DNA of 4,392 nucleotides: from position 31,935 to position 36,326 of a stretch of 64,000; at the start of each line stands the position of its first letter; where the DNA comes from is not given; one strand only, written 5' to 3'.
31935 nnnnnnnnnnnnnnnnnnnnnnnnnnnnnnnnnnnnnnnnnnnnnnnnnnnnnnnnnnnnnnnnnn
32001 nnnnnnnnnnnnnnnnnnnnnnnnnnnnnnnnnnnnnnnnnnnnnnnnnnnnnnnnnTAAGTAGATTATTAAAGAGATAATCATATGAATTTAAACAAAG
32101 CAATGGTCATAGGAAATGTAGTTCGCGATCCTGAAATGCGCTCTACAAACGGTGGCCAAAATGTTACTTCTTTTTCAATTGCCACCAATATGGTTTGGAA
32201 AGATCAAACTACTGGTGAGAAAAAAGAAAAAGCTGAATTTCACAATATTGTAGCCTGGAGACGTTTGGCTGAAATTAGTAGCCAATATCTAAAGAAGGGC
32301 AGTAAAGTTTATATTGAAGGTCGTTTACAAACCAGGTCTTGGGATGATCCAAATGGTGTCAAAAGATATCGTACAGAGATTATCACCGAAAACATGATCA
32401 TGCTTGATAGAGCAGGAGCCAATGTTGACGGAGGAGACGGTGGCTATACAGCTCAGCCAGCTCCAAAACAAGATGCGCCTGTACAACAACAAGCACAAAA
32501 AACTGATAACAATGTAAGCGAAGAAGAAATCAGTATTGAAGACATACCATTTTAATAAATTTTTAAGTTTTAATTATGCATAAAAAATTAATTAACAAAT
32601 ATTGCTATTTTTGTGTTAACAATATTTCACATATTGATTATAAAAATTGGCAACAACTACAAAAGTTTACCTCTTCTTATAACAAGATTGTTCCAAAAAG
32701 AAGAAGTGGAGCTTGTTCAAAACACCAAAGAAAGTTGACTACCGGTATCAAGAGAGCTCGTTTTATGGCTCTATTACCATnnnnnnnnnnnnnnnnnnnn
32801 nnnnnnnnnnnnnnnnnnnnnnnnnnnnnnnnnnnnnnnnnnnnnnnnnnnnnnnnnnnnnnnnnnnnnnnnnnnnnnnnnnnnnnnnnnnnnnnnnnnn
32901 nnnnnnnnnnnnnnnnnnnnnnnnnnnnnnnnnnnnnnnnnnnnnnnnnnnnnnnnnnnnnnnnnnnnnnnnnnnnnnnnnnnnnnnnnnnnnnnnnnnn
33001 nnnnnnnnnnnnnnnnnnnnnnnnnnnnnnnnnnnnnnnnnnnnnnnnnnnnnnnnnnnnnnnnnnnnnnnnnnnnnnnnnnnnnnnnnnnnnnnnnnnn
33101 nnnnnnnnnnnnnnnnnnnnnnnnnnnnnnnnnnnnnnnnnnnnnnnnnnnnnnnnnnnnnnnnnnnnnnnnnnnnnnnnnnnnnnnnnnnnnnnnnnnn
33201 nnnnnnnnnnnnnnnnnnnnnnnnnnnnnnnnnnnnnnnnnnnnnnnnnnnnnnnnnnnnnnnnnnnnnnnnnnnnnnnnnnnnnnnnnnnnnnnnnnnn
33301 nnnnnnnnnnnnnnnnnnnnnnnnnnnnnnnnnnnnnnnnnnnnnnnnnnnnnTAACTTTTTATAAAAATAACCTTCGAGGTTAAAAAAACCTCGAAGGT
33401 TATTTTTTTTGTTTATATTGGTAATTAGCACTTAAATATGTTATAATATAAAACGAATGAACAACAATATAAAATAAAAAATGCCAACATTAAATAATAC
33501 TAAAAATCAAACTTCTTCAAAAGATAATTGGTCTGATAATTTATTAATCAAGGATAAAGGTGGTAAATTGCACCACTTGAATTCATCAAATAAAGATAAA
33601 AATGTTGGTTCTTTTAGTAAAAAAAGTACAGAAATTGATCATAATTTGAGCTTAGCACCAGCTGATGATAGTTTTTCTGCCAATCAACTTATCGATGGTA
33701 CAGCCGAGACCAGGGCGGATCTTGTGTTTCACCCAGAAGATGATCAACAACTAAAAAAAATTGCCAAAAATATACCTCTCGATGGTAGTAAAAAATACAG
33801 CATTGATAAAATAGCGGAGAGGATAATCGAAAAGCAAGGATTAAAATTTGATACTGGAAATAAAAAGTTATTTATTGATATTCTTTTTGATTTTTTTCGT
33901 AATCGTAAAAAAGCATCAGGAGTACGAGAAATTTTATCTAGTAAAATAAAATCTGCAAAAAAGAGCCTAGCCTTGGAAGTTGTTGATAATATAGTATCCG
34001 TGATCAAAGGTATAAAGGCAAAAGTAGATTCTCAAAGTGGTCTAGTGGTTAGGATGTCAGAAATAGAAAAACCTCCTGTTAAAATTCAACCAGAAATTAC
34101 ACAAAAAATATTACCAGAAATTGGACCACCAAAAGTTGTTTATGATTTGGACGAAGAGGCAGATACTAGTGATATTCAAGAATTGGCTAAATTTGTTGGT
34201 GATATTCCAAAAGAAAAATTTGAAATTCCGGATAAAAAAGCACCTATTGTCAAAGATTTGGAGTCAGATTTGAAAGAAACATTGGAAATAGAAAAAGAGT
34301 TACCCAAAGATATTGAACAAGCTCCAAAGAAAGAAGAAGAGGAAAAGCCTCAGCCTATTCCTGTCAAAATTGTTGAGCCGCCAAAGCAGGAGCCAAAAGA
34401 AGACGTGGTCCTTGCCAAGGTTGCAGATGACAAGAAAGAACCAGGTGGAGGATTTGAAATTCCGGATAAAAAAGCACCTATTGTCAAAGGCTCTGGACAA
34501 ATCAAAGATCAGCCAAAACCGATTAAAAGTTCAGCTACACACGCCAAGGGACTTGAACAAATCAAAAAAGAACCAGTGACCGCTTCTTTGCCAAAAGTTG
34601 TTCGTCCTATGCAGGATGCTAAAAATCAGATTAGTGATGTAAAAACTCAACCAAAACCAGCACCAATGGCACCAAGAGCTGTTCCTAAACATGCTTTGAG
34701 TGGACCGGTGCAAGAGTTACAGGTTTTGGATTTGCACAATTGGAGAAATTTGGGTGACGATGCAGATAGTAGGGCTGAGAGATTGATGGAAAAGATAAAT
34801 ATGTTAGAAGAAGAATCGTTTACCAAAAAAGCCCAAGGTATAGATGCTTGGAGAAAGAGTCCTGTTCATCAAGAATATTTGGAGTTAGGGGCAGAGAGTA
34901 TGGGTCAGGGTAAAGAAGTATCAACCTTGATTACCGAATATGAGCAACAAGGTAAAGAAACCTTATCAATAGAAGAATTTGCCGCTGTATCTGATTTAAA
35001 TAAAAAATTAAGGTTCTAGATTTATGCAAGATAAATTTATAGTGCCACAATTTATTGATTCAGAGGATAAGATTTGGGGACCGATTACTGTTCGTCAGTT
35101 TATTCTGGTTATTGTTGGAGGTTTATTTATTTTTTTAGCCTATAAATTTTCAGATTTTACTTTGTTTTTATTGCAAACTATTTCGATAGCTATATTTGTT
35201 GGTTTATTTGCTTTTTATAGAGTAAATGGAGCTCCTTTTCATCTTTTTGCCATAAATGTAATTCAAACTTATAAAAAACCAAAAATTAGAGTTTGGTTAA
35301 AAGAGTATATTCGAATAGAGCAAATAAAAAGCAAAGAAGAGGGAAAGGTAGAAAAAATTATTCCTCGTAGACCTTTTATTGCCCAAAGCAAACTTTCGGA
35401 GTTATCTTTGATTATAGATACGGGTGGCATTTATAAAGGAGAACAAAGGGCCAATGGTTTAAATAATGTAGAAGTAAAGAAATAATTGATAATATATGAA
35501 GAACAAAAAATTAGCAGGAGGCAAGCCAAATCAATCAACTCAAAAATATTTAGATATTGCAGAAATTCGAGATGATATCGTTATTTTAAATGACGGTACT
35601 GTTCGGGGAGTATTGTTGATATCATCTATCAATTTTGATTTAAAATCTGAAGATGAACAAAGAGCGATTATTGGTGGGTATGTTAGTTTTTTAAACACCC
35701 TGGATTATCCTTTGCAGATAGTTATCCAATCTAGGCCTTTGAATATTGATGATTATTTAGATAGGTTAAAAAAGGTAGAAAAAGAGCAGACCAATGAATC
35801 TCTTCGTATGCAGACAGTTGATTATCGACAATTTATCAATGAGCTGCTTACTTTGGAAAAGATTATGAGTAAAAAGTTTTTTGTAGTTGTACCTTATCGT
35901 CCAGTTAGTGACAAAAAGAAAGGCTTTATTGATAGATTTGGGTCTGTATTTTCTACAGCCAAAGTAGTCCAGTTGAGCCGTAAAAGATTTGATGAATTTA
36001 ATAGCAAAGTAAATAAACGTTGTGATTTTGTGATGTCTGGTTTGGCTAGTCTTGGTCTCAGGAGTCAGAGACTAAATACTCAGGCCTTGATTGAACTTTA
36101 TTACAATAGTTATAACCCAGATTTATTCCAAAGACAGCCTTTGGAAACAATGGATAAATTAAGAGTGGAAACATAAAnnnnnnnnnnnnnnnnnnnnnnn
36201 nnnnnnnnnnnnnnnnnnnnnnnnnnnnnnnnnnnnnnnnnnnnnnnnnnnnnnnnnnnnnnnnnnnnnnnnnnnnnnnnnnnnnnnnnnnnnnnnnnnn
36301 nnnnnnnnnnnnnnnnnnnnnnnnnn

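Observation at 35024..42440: Type IV secretion-like gene cluster lacking relaxase and coupling protein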

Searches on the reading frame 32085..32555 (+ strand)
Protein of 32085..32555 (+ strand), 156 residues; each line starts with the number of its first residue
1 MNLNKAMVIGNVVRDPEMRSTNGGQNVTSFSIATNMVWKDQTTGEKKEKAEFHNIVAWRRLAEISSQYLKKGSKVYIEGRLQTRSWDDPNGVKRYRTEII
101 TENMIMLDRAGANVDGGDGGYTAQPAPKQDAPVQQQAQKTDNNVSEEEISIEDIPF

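Call 72: search_protein_families(library=ncbifam, proteins=[window:32085-32555:+], max_evalue=0.01)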
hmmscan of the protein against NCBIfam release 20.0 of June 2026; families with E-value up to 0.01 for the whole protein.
window:32085-32555:+ (156 aa): 19 families
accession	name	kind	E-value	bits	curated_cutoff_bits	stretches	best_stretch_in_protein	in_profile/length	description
TIGR00621.2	ssb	subfamily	1.1e-46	159.2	53.95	1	2-156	3-165/165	single-stranded DNA-binding protein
NF006533.0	PRK09010.1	subfamily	8.8e-38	130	260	1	3-148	6-151/177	single-stranded DNA-binding protein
NF005406.0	PRK06958.1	subfamily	4.2e-37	128.4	252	1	3-131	4-132/182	single-stranded DNA-binding protein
NF004357.0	PRK05733.1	subfamily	9.4e-37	126.7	241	1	3-144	5-150/172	single-stranded DNA-binding protein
NF004972.0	PRK06341.1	equivalog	1.7e-35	122.5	254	1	3-142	5-155/166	single-stranded DNA-binding protein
NF005170.0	PRK06642.1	equivalog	7e-34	116.8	270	1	2-124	4-131/152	single-stranded DNA-binding protein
NF010292.0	PRK13732.1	subfamily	1.3e-31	109.8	265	1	3-138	6-135/175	single-stranded DNA-binding protein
NF006445.0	PRK08763.1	subfamily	5.3e-31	108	246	1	3-143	5-141/164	single-stranded DNA-binding protein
NF006297.0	PRK08486.1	equivalog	3.9e-29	102.1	212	1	4-114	3-112/182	single-stranded DNA-binding protein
NF005580.0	PRK07275.1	subfamily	2.9e-24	86.1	254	1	3-144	2-141/162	single-stranded DNA-binding protein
NF005241.0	PRK06751.1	equivalog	2.2e-21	76.7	313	1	3-126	2-121/173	single-stranded DNA-binding protein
NF005579.0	PRK07274.1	equivalog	8.9e-21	74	169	1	3-108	2-103/131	single-stranded DNA-binding protein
NF005851.0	PRK07772.1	subfamily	3.4e-19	69.8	194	1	8-115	9-118/191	single-stranded DNA-binding protein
NF005242.0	PRK06752.1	equivalog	2.1e-18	66.5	189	1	3-110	2-106/112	single-stranded DNA-binding protein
NF005674.0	PRK07459.1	equivalog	1.3e-14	54.1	161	1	1-107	1-101/121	single-stranded DNA-binding protein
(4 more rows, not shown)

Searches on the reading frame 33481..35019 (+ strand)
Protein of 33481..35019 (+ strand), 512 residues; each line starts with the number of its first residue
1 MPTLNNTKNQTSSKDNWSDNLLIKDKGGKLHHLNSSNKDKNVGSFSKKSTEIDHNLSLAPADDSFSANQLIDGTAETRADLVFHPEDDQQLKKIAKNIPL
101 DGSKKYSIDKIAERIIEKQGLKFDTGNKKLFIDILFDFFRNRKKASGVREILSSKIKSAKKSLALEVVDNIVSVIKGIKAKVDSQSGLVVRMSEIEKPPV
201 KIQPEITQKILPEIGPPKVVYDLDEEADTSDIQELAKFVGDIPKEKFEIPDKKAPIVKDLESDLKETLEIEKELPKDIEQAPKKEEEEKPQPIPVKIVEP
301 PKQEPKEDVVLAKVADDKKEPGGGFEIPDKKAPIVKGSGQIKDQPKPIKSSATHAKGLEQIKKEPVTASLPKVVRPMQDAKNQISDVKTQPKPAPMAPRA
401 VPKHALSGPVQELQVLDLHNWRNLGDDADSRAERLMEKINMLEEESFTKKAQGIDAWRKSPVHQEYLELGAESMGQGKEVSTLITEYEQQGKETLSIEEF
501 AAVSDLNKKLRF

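Call 3: search_protein_families(library=pfam, proteins=[window:33481-35019:+], max_evalue=1)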
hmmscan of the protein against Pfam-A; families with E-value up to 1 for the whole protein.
window:33481-35019:+ (512 aa): 0 families

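Call 4: search_protein_families(library=ncbifam, proteins=[window:33481-35019:+], max_evalue=1)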
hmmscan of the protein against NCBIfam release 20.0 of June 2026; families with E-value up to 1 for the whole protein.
window:33481-35019:+ (512 aa): 0 families

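Call 36: find_homologous_proteins(query=window:33481-35016:+, max_evalue=0.001)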
Query window:33481-35016:+ (512 aa): 34 proteins with E <= 0.001 among 8000 candidates.
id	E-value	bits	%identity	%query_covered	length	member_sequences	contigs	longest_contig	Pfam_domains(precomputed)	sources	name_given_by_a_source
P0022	3.0e-223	760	100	71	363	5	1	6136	-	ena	-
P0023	6.0e-170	585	62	100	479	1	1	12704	-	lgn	-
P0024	2.1e-92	329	50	36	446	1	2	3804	-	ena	-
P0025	1.8e-89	319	50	36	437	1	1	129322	-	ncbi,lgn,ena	-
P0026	6.1e-89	318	42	100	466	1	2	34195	-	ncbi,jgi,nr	ncbi:hypothetical protein C4566_01785 [Candidatus Parcubacteria bacterium]|nr:MAG: hypothetical prot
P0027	2.4e-87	312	43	98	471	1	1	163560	-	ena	-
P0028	8.3e-87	310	48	40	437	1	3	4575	-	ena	-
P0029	1.7e-86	309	48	40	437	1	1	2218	-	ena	-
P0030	1.2e-85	307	45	46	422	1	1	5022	-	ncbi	-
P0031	1.4e-85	306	45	43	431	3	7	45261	-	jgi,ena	jgi:hypothetical protein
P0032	4.3e-85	305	54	28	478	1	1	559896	-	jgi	jgi:hypothetical protein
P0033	9.5e-85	304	42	100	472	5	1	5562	-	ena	-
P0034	1.1e-84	303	43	42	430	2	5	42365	-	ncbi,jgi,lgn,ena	-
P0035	3.6e-84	302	50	35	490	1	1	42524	-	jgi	jgi:hypothetical protein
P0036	6.8e-83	298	38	100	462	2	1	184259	-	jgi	-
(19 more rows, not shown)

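Call 50: predict_structure(alignment_id=A5)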
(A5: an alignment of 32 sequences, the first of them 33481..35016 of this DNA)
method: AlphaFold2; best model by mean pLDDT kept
length: 512 residues; sequences in the alignment: 32
mean_pLDDT: 64.2   pTM: 0.29
mean pLDDT of the five models: 64.2, 64.1, 63.8, 60.7, 59.4
residues with pLDDT >= 90: 144; 70-90: 83; 50-70: 67; < 50: 218
segments of 3 or more residues with pLDDT < 50: 1-14, 38-54, 197-229, 239-289, 301-327, 329-346, 349-369, 379-403
pLDDT, mean of each block of 10 residues (from residue 1): 35 55 76 61 33 54 64 59 76 78 81 91 90 93 91 88 91 93 86 61 36 38 40 49 40 38 37 38 42 50 44 38 42 41 41 34 40 50 46 44 61 91 92 93 91 94 95 93 93 91 93 62
secondary structure, 60 per line:
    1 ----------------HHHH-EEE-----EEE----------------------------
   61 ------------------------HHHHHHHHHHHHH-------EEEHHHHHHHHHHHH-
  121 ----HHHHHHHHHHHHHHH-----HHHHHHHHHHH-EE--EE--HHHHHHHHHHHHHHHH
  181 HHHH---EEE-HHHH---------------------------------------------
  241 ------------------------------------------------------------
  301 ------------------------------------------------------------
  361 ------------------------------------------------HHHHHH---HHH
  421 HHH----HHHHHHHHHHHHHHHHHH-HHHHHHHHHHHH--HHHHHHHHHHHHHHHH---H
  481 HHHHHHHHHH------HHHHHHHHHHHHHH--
elements in order: H17-20 E22-24 E30-32 H85-97 E105-107 H108-119 H125-139 H145-155 H165-184 E188-190 H192-195 H409-414 H418-423 H428-445 H447-458 H461-476 H480-490 H497-510

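Call 52: fold_search(model_id=the predicted structure, library=pdb)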
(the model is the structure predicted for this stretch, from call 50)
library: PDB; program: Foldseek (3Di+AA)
matches with E <= 10: 47; with E <= 0.001: 0
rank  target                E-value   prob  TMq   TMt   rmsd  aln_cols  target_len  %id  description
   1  7udi_B                1.8e+00  0.09  0.08  0.14  14.8       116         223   10  Full-length dimer of DNA-Damage Response Protein C from Deinococcus radiodurans (released 2023-02-22)
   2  4c30_D                2.5e+00  0.14  0.11  0.09   9.5       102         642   13  Crystal structure of Deinococcus radiodurans UvrD in complex with DNA, form 2 (released 2013-10-30)
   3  2yqz_A                2.8e+00  0.11  0.10  0.17  12.6       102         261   11  Crystal Structure of Hypothetical Methyltransferase TTHA0223 from Thermus thermophilus HB8 complexed with S-adenosylme (released 2007-10-02)
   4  1yoz_B                3.1e+00  0.05  0.06  0.20  15.2       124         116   14  Predicted coding region AF0941 from Archaeoglobus fulgidus (released 2005-02-08)
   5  2yr0_A                3.7e+00  0.11  0.10  0.18  12.1        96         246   11  Crystal Structure of Hypothetical Methyltransferase TTHA0223 from Thermus thermophilus HB8 (released 2007-10-02)
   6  1kht_B                3.7e+00  0.06  0.08  0.18  15.1       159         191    6  Adenylate kinase from Methanococcus voltae (released 2003-06-03)
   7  6emq_MODEL_1_A        3.7e+00  0.04  0.07  0.15  23.9       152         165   11  Solution structure of the LEDGF/p75 IBD - MLL1 (aa 111-160) complex (released 2018-08-01)
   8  2e8t_B                3.9e+00  0.08  0.08  0.13  19.6       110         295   11  S. cerevisiae geranylgeranyl pyrophosphate synthase in complex with magnesium, FsPP and IPP (released 2007-06-12)
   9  8i9r_CC               4.1e+00  0.02  0.07  0.11  42.9       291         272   12  Cryo-EM structure of a Chaetomium thermophilum pre-60S ribosomal subunit - State 5S RNP (released 2023-05-17)
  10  8i9p_CC               4.6e+00  0.02  0.06  0.11  46.7       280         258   10  Cryo-EM structure of a Chaetomium thermophilum pre-60S ribosomal subunit - State Mak16 (released 2023-05-17)
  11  3dha                  4.9e+00  0.06  0.06  0.11   6.1        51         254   14  An Ultral High Resolution Structure of N-Acyl Homoserine Lactone Hydrolase with the Product N-Hexanoyl-L-Homoserine Boun (released 2008-07-29)
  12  1q9c_F                4.9e+00  0.05  0.07  0.17  11.8       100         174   18  Crystal Structure of the Histone domain of Son of Sevenless (released 2003-12-09)
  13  2xsz_E                5.4e+00  0.08  0.08  0.12   9.4        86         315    9  The dodecameric human RuvBL1:RuvBL2 complex with truncated domains II (released 2011-10-05)
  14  9eq2_D                6.4e+00  0.09  0.07  0.11  12.4        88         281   16  Arabidopsis thaliana R2T complex (released 2025-01-29)
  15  7vzr_c                6.8e+00  0.16  0.07  0.21   3.9        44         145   11  Structure of the Acidobacteria homodimeric reaction center bound with cytochrome c (the smaller form) (released 2022-12-28)
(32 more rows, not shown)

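Call 77: search_protein_representatives(alignment_id=A5)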
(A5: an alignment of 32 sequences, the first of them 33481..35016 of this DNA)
Query: 32 sequences, 439 profile positions. Proteins with E-value up to 0.001 (for the whole library): 2420; up to 1e-10: 2075; up to 1e-30: 773. The best 150 are listed.
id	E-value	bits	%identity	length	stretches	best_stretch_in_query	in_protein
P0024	6.8e-162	556.1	-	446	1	6-439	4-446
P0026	3.0e-155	534.2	-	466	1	1-439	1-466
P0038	6.3e-154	529.9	-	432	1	9-439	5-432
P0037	1.2e-147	509.2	-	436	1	11-439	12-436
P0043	7.6e-147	506.6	-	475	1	1-439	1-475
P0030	1.4e-146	505.6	-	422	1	4-439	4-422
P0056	2.2e-146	505.0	-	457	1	1-439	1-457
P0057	1.7e-139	482.3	-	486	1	1-439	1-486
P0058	8.5e-137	473.4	-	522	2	4-297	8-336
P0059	9.6e-137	473.3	-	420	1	1-439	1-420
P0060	1.1e-136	473.0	-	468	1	1-439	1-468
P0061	2.0e-136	472.2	-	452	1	1-439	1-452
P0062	6.0e-136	470.6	-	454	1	5-439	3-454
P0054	8.9e-136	470.1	-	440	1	5-439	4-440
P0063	1.2e-135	469.7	-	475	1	1-439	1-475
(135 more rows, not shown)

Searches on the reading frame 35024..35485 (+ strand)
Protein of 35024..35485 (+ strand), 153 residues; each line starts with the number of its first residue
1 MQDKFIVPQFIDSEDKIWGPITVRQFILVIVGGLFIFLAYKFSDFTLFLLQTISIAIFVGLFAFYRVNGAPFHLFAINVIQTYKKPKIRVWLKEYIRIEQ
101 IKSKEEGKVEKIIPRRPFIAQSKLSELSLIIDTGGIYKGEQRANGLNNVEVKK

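Call 3: search_protein_families(library=pfam, proteins=[window:35024-35485:+], max_evalue=1)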
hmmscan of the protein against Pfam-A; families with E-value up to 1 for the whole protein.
window:35024-35485:+ (153 aa): 2 families
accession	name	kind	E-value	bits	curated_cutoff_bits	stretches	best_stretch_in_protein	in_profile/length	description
PF12666.12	PrgI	-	1.8e-10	41.7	27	1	8-90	3-90/91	PrgI family protein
PF01633.27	Choline_kinase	-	0.078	12.7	29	1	52-114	197-258/300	Choline/ethanolamine kinase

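Call 4: search_protein_families(library=ncbifam, proteins=[window:35024-35485:+], max_evalue=1)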
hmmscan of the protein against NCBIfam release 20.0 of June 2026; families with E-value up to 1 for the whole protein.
window:35024-35485:+ (153 aa): 1 family
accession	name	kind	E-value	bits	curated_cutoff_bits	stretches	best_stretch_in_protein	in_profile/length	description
NF053743.1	LipS2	equivalog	0.022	14.2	270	1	44-112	182-251/292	LipS2 family lipoyl synthase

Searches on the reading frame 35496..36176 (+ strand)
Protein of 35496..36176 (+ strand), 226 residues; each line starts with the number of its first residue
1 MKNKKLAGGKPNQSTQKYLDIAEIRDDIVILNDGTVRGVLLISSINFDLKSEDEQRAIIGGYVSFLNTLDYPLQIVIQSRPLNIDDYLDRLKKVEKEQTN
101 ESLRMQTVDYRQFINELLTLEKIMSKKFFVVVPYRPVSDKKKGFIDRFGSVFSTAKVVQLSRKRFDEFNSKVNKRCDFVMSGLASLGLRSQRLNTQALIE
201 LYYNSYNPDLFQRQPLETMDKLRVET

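Call 3: search_protein_families(library=pfam, proteins=[window:35496-36176:+], max_evalue=1)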
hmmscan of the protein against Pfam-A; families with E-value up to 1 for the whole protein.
window:35496-36176:+ (226 aa): 1 family
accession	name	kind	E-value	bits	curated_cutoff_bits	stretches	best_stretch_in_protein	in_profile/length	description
PF11130.14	TraC_F_IV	-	0.019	14.4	28.1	1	166-210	133-174/375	TraC protein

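Call 4: search_protein_families(library=ncbifam, proteins=[window:35496-36176:+], max_evalue=1)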
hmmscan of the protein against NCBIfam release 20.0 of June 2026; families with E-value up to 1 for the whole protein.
window:35496-36176:+ (226 aa): 4 families
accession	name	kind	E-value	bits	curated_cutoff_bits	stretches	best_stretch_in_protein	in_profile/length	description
NF045975.1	VirB4_plasma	equivalog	2.8e-11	41.9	590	1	3-137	91-237/894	Mbov_0397 family ICE element conjugal transfer ATPase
NF041427.1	TrsD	subfamily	8.5e-10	38.8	200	1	4-141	6-150/201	TrsD/TraD family conjugative transfer protein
NF045971.1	conju_CD1110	equivalog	0.00023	19.6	325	1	26-130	13-118/752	VirB4-like conjugal transfer ATPase, CD1110 family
NF010427.0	PRK13853.1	equivalog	0.0051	14.7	957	1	9-67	6-65/789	type IV secretion system protein VirB4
